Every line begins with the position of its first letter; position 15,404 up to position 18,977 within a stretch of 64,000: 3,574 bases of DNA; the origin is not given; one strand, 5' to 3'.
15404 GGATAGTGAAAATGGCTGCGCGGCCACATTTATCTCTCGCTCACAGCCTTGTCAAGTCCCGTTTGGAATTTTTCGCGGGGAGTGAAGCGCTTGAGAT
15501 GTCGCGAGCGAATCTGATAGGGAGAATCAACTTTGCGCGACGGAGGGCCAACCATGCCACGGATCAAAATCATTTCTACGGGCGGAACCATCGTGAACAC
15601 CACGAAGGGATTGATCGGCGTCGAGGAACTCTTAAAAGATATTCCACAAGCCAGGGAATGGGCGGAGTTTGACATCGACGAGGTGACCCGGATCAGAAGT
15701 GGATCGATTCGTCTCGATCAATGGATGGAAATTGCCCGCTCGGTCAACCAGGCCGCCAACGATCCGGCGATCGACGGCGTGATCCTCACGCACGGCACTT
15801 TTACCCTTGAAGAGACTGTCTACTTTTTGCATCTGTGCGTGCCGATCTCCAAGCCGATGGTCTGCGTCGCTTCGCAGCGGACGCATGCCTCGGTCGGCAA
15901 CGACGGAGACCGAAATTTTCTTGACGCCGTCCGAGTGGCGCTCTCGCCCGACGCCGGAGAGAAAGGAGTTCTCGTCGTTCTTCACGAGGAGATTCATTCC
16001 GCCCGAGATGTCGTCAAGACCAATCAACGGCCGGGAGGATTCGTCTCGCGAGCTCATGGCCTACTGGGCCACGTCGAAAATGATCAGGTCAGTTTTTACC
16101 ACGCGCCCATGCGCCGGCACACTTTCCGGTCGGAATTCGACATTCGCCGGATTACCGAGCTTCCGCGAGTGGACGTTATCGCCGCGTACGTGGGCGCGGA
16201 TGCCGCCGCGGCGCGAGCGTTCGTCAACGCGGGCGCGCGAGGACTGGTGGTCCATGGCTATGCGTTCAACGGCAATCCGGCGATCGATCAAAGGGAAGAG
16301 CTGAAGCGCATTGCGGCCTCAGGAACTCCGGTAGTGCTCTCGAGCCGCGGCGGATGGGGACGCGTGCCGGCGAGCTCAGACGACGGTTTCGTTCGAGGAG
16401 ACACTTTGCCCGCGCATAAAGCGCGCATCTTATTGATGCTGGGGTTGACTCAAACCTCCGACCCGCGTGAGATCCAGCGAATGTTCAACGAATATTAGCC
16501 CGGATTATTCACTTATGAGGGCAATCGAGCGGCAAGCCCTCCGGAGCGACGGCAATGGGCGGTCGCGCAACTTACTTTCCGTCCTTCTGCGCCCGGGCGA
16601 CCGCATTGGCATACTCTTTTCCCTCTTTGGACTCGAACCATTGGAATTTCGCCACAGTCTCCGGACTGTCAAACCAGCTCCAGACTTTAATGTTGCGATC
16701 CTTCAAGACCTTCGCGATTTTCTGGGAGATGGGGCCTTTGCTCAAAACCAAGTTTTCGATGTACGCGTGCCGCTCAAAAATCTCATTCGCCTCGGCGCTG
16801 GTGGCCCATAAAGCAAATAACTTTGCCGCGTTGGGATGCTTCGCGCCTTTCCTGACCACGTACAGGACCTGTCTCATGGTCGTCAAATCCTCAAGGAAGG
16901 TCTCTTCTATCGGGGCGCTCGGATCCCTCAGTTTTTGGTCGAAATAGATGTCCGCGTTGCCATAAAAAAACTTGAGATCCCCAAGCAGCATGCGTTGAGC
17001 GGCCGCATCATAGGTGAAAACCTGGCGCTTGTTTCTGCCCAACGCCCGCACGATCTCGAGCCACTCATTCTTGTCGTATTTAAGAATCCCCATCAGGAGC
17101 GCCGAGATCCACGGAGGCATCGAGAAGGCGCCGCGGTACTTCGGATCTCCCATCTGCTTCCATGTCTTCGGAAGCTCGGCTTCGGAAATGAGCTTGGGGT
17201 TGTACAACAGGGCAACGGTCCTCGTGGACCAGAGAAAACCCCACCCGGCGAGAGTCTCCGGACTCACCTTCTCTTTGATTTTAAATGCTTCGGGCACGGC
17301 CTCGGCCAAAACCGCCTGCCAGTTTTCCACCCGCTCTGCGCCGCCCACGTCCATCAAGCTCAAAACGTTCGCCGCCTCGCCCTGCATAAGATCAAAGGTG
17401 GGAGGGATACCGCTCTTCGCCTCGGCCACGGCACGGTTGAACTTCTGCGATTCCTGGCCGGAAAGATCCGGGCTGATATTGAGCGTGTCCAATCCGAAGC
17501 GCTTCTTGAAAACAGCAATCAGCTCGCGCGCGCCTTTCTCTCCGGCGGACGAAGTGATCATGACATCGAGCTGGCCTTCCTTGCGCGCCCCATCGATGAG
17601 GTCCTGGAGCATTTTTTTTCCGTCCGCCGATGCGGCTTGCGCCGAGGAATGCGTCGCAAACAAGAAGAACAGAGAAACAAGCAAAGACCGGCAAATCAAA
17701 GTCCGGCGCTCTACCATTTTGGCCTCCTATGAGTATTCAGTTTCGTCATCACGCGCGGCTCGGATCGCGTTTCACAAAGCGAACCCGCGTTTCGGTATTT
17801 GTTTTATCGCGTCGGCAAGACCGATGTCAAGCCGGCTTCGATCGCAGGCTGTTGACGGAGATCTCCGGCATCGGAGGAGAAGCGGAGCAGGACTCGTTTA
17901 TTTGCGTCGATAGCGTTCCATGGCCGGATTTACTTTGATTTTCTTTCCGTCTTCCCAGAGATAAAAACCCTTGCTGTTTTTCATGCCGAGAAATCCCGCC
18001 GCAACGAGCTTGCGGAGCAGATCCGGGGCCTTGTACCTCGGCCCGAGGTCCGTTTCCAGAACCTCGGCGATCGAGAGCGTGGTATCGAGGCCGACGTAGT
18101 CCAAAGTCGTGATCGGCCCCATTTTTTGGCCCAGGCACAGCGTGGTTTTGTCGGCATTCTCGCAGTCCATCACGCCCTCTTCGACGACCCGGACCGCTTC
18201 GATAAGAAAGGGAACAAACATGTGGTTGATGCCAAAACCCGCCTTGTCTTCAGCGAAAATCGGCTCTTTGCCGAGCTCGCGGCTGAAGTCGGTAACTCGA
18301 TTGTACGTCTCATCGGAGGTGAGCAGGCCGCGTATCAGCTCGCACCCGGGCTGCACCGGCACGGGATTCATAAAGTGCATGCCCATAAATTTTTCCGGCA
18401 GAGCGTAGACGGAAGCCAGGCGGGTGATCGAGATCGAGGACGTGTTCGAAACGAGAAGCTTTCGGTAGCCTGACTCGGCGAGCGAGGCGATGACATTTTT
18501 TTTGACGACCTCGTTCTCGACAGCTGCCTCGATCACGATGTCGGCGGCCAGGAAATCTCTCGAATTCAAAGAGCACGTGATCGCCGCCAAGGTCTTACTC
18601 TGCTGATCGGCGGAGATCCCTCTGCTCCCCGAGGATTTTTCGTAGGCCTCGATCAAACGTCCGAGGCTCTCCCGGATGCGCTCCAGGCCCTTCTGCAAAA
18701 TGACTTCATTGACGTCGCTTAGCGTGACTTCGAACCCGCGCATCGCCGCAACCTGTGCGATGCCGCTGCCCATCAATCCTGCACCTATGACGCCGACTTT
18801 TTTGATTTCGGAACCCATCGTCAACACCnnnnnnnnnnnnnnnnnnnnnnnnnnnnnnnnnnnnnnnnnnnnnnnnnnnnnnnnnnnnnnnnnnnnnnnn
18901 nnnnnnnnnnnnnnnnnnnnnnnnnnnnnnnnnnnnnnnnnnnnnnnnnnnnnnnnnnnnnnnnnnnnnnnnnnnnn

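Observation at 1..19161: Candidate (hetero)aromatic-acid catabolic island: two UbiD decarboxylases, class II aldolase, three-subunit Mo-hydroxylase, multi-SBP ABC importer, asparaginase, hbd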

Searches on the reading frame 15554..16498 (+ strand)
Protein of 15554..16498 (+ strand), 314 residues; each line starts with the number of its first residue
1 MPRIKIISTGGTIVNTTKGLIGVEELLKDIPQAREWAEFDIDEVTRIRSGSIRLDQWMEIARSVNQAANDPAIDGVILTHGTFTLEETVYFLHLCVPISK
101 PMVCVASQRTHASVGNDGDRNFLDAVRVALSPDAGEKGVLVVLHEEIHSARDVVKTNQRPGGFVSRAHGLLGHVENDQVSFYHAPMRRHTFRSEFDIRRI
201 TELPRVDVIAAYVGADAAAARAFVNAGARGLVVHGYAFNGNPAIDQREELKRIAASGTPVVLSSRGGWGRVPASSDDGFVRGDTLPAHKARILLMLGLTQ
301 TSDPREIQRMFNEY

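Call 7: search_protein_families(library=pfam, proteins=[window:15554-16498:+])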
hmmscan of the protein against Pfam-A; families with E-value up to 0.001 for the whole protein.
window:15554-16498:+ (314 aa): 2 families
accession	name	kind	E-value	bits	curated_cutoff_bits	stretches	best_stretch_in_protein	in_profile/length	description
PF00710.25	Asparaginase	-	1.2e-43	149.3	22.5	1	3-185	1-191/193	Asparaginase, N-terminal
PF17763.6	Asparaginase_C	-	3.1e-25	88.8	34.6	1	205-311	1-114/114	Glutaminase/Asparaginase C-terminal domain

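Call 38: search_protein_families(library=ncbifam, proteins=[window:15554-16498:+], max_evalue=0.00001)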
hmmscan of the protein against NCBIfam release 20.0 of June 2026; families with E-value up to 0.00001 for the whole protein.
window:15554-16498:+ (314 aa): 6 families
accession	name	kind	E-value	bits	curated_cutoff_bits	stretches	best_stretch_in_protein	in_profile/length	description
TIGR00520.1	asnASE_II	subfamily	3.8e-76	256.2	314.3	1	1-314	24-352/352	type II asparaginase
NF008304.0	PRK11096.1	equivalog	6.2e-67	225.6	506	1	1-314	23-348/348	L-asparaginase 2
TIGR00519.1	asnASE_I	subfamily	1.2e-31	110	260.5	1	1-313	1-329/337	type I asparaginase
NF003217.0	PRK04183.1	equivalog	6.4e-26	90.9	310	1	2-312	76-404/420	Glu-tRNA(Gln) amidotransferase subunit GatD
TIGR02153.1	gatD_arch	equivalog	3.2e-24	85.4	324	1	2-274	63-346/405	Glu-tRNA(Gln) amidotransferase subunit GatD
NF006998.0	PRK09461.1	equivalog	9.3e-11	41.5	376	1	4-264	6-271/337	asparaginase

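Call 41: find_homologous_proteins(query=window:15554-16498:+, max_evalue=1e-40)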
Query window:15554-16498:+ (314 aa): 1707 proteins with E <= 1e-40 among 7002 candidates; the best 120 are listed.
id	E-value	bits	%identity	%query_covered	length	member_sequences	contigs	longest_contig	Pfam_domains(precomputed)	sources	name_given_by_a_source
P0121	1.8e-193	659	94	100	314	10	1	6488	PF17763.7,PF00710.26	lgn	-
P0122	5.7e-179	612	87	100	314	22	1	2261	PF17763.7,PF00710.26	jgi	-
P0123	6.1e-177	605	86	100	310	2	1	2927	PF17763.7,PF00710.26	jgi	jgi:L-asparaginase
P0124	9.6e-175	598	84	100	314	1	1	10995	PF17763.7,PF00710.26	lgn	-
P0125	2.2e-169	580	84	100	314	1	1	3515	PF17763.7,PF00710.26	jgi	jgi:L-asparaginase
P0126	1.3e-168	578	82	100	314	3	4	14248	PF17763.7,PF00710.26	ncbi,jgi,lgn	ncbi:MAG TPA: asparaginase [Candidatus Binatia bacterium]|jgi:L-asparaginase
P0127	4.0e-165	566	81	100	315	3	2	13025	PF17763.7,PF00710.26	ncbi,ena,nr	ncbi:MAG: hypothetical protein A3F90_01570 [Deltaproteobacteria bacterium RIFCSPLOWO2_12_FULL_60_19]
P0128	1.7e-147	508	72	100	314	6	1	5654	PF17763.7,PF00710.26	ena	-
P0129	2.8e-146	504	71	100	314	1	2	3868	PF17763.7,PF00710.26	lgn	-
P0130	9.4e-146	503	70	100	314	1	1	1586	PF17763.7,PF00710.26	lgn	-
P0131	1.9e-145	502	70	100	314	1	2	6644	PF17763.7,PF00710.26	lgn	-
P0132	5.1e-145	500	69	100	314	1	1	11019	PF17763.7,PF00710.26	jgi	jgi:L-asparaginase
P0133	5.9e-144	497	71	100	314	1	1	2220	PF17763.7,PF00710.26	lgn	-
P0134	6.5e-144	496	70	100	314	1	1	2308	PF17763.7,PF00710.26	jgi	jgi:L-asparaginase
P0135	1.6e-143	495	70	100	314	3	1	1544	PF17763.7,PF00710.26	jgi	jgi:L-asparaginase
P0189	3.0e-139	481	69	100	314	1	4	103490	PF17763.7,PF00710.26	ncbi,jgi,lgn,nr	ncbi:MAG TPA: asparaginase [Candidatus Binatia bacterium]|jgi:L-asparaginase|nr:asparaginase [Candid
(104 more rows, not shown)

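Call 42: find_encoding_contigs(protein=P0126, flank=8000, max_places=2)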
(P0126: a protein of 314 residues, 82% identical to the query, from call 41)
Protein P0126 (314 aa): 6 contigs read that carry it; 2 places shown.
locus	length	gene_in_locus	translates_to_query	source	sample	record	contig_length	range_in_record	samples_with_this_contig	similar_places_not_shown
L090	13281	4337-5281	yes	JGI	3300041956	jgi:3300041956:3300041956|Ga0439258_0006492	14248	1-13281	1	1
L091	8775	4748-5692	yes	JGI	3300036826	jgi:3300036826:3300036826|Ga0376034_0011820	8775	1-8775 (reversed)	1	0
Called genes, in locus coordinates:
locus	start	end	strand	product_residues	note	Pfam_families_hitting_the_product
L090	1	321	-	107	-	?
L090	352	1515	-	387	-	PF13416:SBP_bac_8, PF13343:SBP_bac_6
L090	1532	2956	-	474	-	PF20695:UbiD_N, PF01977:UbiD, PF20696:UbiD_C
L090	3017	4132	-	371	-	PF01547:SBP_bac_1 (weak), PF13531:SBP_bac_11 (faint), PF13416:SBP_bac_8, PF13343:SBP_bac_6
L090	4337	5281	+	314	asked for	PF00710:Asparaginase, PF17763:Asparaginase_C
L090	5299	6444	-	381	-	PF13416:SBP_bac_8, PF13343:SBP_bac_6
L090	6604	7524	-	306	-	PF02737:3HCDH_N, PF00725:3HCDH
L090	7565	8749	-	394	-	PF00108:Thiolase_N, PF00109:ketoacyl-synt (weak), PF02803:Thiolase_C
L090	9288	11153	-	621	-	PF03979:Sigma70_r1_1, PF00140:Sigma70_r1_2, PF04546:Sigma70_ner, PF04542:Sigma70_r2, PF04539:Sigma70_r3, PF04545:Sigma70_r4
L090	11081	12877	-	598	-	PF01807:Zn_ribbon_DnaG, PF08275:DNAG_N, PF01751:Toprim, PF13155:Toprim_2, PF13362:Toprim_3 (faint), PF13662:Toprim_4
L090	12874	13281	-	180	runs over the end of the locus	PF02674:Colicin_V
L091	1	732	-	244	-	?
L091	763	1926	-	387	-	PF13416:SBP_bac_8, PF13343:SBP_bac_6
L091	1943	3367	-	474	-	PF20695:UbiD_N, PF01977:UbiD, PF20696:UbiD_C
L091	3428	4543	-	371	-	PF01547:SBP_bac_1 (weak), PF13531:SBP_bac_11 (faint), PF13416:SBP_bac_8, PF13343:SBP_bac_6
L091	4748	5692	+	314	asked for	PF00710:Asparaginase, PF17763:Asparaginase_C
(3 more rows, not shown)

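Call 43: find_encoding_contigs(protein=P0189, flank=8000, max_places=2)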
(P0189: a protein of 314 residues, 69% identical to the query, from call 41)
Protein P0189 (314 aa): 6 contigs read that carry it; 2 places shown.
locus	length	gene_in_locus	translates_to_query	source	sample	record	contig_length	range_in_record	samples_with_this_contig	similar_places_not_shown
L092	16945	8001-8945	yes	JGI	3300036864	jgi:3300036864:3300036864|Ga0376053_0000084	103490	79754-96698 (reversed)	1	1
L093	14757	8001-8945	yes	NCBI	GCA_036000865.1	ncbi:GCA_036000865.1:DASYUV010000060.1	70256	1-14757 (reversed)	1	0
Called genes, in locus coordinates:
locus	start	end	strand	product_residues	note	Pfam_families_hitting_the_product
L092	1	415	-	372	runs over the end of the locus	PF01547:SBP_bac_1 (weak), PF13416:SBP_bac_8, PF13531:SBP_bac_11 (weak)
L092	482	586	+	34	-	-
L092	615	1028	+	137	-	PF00903:Glyoxalase, PF13669:Glyoxalase_4, PF22677:Ble-like_N (weak)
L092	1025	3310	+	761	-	PF01315:Ald_Xan_dh_C, PF02738:MoCoBD_1, PF20256:MoCoBD_2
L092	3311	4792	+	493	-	PF20695:UbiD_N, PF01977:UbiD, PF20696:UbiD_C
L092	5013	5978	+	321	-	PF13379:NMT1_2, PF09084:NMT1, PF12974:Phosphonate-bd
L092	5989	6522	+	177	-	-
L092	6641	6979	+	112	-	PF13531:SBP_bac_11 (weak)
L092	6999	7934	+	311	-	-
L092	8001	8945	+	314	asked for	PF00710:Asparaginase, PF17763:Asparaginase_C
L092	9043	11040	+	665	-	PF20091:Abhydrolase_10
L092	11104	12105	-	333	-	PF13379:NMT1_2, PF09084:NMT1, PF12974:Phosphonate-bd (weak)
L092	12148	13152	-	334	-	PF13379:NMT1_2, PF09084:NMT1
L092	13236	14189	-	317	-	PF13379:NMT1_2, PF09084:NMT1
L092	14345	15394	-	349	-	PF04392:ABC_sub_bind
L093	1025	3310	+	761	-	PF01315:Ald_Xan_dh_C, PF02738:MoCoBD_1, PF20256:MoCoBD_2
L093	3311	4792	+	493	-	PF20695:UbiD_N, PF01977:UbiD, PF20696:UbiD_C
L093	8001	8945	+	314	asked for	PF00710:Asparaginase, PF17763:Asparaginase_C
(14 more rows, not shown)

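Call 44: find_encoding_contigs(protein=P0127, flank=8000, max_places=2)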
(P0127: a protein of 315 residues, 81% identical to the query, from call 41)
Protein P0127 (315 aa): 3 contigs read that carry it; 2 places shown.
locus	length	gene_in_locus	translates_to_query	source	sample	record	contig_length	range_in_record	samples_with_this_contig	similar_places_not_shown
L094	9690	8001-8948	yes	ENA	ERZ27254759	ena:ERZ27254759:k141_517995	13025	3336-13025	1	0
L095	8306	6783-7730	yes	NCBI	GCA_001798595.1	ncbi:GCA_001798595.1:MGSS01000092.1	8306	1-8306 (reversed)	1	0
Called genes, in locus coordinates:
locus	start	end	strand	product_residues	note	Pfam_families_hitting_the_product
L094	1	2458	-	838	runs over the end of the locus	PF01315:Ald_Xan_dh_C, PF02738:MoCoBD_1, PF20256:MoCoBD_2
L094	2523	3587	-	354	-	PF00005:ABC_tran, PF08402:TOBE_2 (weak)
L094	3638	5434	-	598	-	PF00528:BPD_transp_1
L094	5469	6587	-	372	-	PF13531:SBP_bac_11 (weak), PF01547:SBP_bac_1 (weak), PF13416:SBP_bac_8, PF13343:SBP_bac_6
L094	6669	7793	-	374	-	PF01547:SBP_bac_1 (weak), PF13416:SBP_bac_8, PF13343:SBP_bac_6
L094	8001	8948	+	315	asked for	PF00710:Asparaginase, PF17763:Asparaginase_C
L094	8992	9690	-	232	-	?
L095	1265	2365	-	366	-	PF00005:ABC_tran, PF08402:TOBE_2 (weak)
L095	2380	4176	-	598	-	PF00528:BPD_transp_1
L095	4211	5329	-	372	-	PF13531:SBP_bac_11 (weak), PF01547:SBP_bac_1 (weak), PF13416:SBP_bac_8, PF13343:SBP_bac_6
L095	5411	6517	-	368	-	PF01547:SBP_bac_1 (weak), PF13416:SBP_bac_8, PF13343:SBP_bac_6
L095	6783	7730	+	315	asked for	PF00710:Asparaginase, PF17763:Asparaginase_C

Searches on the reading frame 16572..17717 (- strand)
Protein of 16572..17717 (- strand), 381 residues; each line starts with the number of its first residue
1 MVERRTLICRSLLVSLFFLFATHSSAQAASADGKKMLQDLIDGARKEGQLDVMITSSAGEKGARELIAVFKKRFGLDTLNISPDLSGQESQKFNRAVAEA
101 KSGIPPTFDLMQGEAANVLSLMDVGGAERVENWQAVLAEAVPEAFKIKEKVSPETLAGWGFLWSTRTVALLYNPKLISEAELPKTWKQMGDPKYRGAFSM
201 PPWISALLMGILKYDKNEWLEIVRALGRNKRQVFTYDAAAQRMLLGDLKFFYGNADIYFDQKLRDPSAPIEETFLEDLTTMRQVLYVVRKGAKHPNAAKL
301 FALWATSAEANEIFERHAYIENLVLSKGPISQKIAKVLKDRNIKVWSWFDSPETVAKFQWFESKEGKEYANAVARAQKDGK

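Call 7: search_protein_families(library=pfam, proteins=[window:16572-17717:-])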
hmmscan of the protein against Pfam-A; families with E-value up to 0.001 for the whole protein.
window:16572-17717:- (381 aa): 4 families
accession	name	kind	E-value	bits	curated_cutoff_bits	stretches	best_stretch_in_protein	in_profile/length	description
PF13416.11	SBP_bac_8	-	3.4e-15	57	27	1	67-312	3-250/279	Bacterial extracellular solute-binding protein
PF13343.11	SBP_bac_6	-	2.2e-07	31.1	24.6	1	135-317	35-214/245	Bacterial extracellular solute-binding protein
PF01547.30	SBP_bac_1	-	0.00017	22.1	26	0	65-311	12-306/307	Bacterial extracellular solute-binding protein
PF13531.11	SBP_bac_11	-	0.00068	19.9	25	0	183-317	93-224/227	Bacterial extracellular solute-binding protein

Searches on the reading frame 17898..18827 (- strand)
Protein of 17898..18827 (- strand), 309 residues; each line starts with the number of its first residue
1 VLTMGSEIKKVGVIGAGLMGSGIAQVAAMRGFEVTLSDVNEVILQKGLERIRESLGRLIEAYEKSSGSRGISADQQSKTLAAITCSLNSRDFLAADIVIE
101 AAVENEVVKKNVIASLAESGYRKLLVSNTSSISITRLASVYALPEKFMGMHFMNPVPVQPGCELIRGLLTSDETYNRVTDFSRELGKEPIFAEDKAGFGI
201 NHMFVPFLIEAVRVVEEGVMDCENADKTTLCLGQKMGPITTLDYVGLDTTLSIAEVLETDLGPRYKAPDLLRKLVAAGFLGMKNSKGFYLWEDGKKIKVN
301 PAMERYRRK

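Call 7: search_protein_families(library=pfam, proteins=[window:17898-18827:-])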
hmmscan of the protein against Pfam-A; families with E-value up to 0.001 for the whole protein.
window:17898-18827:- (309 aa): 3 families
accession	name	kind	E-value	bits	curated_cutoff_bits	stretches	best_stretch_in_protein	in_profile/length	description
PF02737.24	3HCDH_N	-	1e-48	166.1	22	1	10-194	1-179/180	3-hydroxyacyl-CoA dehydrogenase, NAD binding domain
PF00725.27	3HCDH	-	1.3e-21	77.3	22.1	1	197-290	1-96/97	3-hydroxyacyl-CoA dehydrogenase, C-terminal domain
PF03446.21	NAD_binding_2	-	0.0006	20.3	21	0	10-50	1-41/161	NAD binding domain of 6-phosphogluconate dehydrogenase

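Call 38: search_protein_families(library=ncbifam, proteins=[window:17898-18827:-], max_evalue=0.00001)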
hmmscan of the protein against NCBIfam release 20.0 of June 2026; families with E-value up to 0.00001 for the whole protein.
window:17898-18827:- (309 aa): 19 families
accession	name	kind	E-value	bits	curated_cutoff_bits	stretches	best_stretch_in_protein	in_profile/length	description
NF004474.0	PRK05808.1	subfamily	1.1e-81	274.2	408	1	7-291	2-282/283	3-hydroxybutyryl-CoA dehydrogenase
NF005715.0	PRK07530.1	equivalog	2.7e-75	253.5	420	1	7-293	3-285/292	3-hydroxybutyryl-CoA dehydrogenase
NF005875.0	PRK07819.1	subfamily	3.8e-71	239.8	319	1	6-291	3-286/287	3-hydroxybutyryl-CoA dehydrogenase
NF006124.0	PRK08268.1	subfamily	2.6e-68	231.2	508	1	5-300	4-296/507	3-hydroxyacyl-CoA dehydrogenase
NF008363.0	PRK11154.1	equivalog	1.3e-62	212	869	1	6-296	307-592/708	fatty acid oxidation complex subunit alpha FadJ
NF008727.0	PRK11730.1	equivalog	1.9e-62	211.6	870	1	6-300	311-601/717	fatty acid oxidation complex subunit alpha FadB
NF004699.0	PRK06035.1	equivalog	2e-60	204.4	500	1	7-286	2-280/294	3-hydroxyacyl-CoA dehydrogenase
TIGR02440.1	FadJ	equivalog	8.8e-57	192.8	968.45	1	6-302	302-593/699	fatty acid oxidation complex subunit alpha FadJ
NF006722.0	PRK09260.1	equivalog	2e-55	188.1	429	1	8-296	2-286/289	3-hydroxyacyl-CoA dehydrogenase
TIGR02279.1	PaaC-3OHAcCoADH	equivalog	2.3e-52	178.5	669.4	1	8-298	5-292/503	3-hydroxyacyl-CoA dehydrogenase PaaH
TIGR02441.1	fa_ox_alpha_mit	equivalog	1e-51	175.9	964.65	1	6-303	333-627/737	fatty acid oxidation complex subunit alpha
TIGR02437.1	FadB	equivalog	1.6e-51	175.5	933.55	1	7-299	312-600/714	fatty acid oxidation complex subunit alpha FadB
NF006143.0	PRK08293.1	equivalog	2.6e-47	161.5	312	1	7-293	3-289/291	3-hydroxyacyl-CoA dehydrogenase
NF042925.1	FHMPC_DH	equivalog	5.4e-39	134.3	500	1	10-295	2-284/304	5-formyl-3-hydroxy-2-methylpyridine 4-carboxylate 5-dehydrogenase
NF006125.0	PRK08269.1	equivalog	7.6e-36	123.8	427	1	7-292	4-297/334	3-hydroxybutyryl-CoA dehydrogenase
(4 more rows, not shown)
